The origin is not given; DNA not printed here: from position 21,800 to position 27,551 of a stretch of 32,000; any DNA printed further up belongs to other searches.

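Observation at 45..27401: A 27-kb multiheme-cytochrome island next to mcrA reads like a complete candidate extracellular electron-transfer conduit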

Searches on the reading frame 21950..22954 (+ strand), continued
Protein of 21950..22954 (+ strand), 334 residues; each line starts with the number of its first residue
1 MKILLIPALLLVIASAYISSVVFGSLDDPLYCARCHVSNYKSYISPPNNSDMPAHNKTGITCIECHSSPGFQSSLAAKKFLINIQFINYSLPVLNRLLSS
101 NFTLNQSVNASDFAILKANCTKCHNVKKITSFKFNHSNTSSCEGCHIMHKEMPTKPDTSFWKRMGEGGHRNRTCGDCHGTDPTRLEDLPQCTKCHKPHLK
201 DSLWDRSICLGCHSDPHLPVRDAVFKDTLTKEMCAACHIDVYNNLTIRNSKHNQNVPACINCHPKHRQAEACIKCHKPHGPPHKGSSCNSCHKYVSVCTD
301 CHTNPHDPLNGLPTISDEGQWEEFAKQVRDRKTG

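Call 55: search_protein_families(library=pfam, alignment_id=A3, max_evalue=0.01)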
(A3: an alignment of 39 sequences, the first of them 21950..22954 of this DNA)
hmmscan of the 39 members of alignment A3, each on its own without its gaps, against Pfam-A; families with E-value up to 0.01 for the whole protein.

A. member 1, window:21950-22954:+ (334 aa): 5 families
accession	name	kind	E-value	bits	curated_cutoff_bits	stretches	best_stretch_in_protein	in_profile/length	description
PF14522.11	Cytochrome_C7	-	1.5e-09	37.9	24.8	1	207-263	14-66/67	Cytochrome c7 and related cytochrome c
PF14537.11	Cytochrom_c3_2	-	2.6e-06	28.2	25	0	118-213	7-78/79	Cytochrome c3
PF02085.21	Cytochrom_CIII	-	0.0011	19.8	22.9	0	31-68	48-84/101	Class III cytochrome C family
PF03264.19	Cytochrom_NNT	-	0.0011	19.1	24.1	1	4-178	11-164/174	NapC/NirT cytochrome c family, N-terminal region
PF22113.1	Mtrc-MtrF_II-IV_dom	-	0.0014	18.6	30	0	32-180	9-165/176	Outer membrane cytochrome MtrC/MtrF-like, domains II/IV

B. families by the number of members that match (of 39 scanned): 9 families
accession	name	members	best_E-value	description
PF14522.11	Cytochrome_C7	39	6.4e-18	Cytochrome c7 and related cytochrome c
PF14537.11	Cytochrom_c3_2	39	1.4e-10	Cytochrome c3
PF03264.19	Cytochrom_NNT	29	4.9e-09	NapC/NirT cytochrome c family, N-terminal region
PF22113.1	Mtrc-MtrF_II-IV_dom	22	2.5e-07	Outer membrane cytochrome MtrC/MtrF-like, domains II/IV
PF02085.21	Cytochrom_CIII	21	3.1e-08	Class III cytochrome C family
PF09699.15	Paired_CXXCH_1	19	2.5e-08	Doubled CXXCH motif (Paired_CXXCH_1)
PF22678.1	Cytochrom_c_NrfB-like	18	3.1e-08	Cytochrome c-type protein NrfB-like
PF13435.11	Cytochrome_C554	3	0.00049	Cytochrome c554 and c-prime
PF19662.4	DUF6165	1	0.0069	Family of unknown function (DUF6165)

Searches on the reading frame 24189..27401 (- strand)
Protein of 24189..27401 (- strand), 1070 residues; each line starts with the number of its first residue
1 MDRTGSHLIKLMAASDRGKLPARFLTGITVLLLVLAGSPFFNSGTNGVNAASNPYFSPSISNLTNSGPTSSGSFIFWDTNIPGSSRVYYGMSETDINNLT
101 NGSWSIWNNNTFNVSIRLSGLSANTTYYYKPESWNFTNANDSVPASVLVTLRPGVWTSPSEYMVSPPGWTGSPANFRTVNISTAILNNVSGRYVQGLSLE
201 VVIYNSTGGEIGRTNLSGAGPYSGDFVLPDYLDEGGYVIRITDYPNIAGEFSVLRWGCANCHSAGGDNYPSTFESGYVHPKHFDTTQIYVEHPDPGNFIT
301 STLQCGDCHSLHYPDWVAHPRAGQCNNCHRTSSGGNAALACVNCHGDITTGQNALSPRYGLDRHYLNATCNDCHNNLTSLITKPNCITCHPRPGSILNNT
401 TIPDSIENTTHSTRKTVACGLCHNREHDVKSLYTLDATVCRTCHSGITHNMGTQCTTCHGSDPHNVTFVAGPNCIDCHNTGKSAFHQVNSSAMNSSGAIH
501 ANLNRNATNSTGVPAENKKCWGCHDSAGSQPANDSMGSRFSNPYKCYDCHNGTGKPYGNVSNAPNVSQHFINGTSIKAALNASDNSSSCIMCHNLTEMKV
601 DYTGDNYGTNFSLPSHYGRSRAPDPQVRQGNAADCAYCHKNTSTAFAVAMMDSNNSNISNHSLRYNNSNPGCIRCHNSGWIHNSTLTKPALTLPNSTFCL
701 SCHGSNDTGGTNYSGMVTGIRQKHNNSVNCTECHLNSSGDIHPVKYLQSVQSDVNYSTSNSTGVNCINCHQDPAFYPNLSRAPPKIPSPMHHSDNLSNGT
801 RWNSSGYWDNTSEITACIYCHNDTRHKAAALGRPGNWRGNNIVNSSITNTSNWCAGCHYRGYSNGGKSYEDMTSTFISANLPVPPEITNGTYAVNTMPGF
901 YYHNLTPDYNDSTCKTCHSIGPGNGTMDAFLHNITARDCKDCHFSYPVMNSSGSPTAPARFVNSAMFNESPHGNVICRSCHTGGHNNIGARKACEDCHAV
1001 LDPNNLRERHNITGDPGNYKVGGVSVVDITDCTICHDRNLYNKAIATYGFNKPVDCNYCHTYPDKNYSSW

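Call 6: search_protein_families(library=pfam, proteins=[window:24189-27401:-], max_evalue=0.01)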
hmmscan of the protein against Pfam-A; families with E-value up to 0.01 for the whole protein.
window:24189-27401:- (1070 aa): 9 families
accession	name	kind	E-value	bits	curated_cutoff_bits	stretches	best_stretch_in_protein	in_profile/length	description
PF14522.11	Cytochrome_C7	-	7e-32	109.5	24.8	4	338-390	13-66/67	Cytochrome c7 and related cytochrome c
PF14537.11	Cytochrom_c3_2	-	1.4e-28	99.6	25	4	910-998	5-78/79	Cytochrome c3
PF22113.1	Mtrc-MtrF_II-IV_dom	-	2.1e-18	66.9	30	5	518-681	7-171/176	Outer membrane cytochrome MtrC/MtrF-like, domains II/IV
PF02085.21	Cytochrom_CIII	-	4.3e-18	66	22.9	2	961-1060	17-101/101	Class III cytochrome C family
PF16656.11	Pur_ac_phosph_N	-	1.8e-06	28.8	30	1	62-135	5-82/93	Purple acid Phosphatase, N-terminal domain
PF03264.19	Cytochrom_NNT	-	2.5e-06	27.8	24.1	1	721-773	119-167/174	NapC/NirT cytochrome c family, N-terminal region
PF09699.15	Paired_CXXCH_1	-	0.00011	22.3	20.6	1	514-552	3-38/41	Doubled CXXCH motif (Paired_CXXCH_1)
PF13435.11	Cytochrome_C554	-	0.0061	17.9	20.8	1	635-704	2-84/84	Cytochrome c554 and c-prime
PF01835.25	MG2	-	0.0092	16.8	32.8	0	183-244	20-83/96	MG2 domain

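Call 54: search_protein_families(library=ncbifam, proteins=[window:24189-27401:-], max_evalue=0.01)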
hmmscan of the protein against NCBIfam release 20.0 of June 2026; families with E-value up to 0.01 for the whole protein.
window:24189-27401:- (1070 aa): 5 families
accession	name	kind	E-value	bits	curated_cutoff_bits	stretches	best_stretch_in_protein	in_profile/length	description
TIGR03508.1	decahem_SO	subfamily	1.8e-07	30.9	192.2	1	339-594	35-249/258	DmsE family decaheme c-type cytochrome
NF045713.1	CxxCH_16_HmcA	equivalog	3.5e-06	25.9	400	1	415-599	75-239/541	sulfate respiration complex hexadecaheme cytochrome HmcA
TIGR04257.1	nanowire_3heme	domain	0.002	18.2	40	1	339-390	24-74/75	c(7)-type cytochrome triheme domain-containing protein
TIGR01905.1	paired_CXXCH_1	subfamily_domain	0.0066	16.3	25.2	1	514-552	3-38/41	doubled CXXCH domain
NF047727.1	4hemeCytCCctA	equivalog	0.0067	16.5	180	1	250-330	32-105/109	tetraheme c-type cytochrome CctA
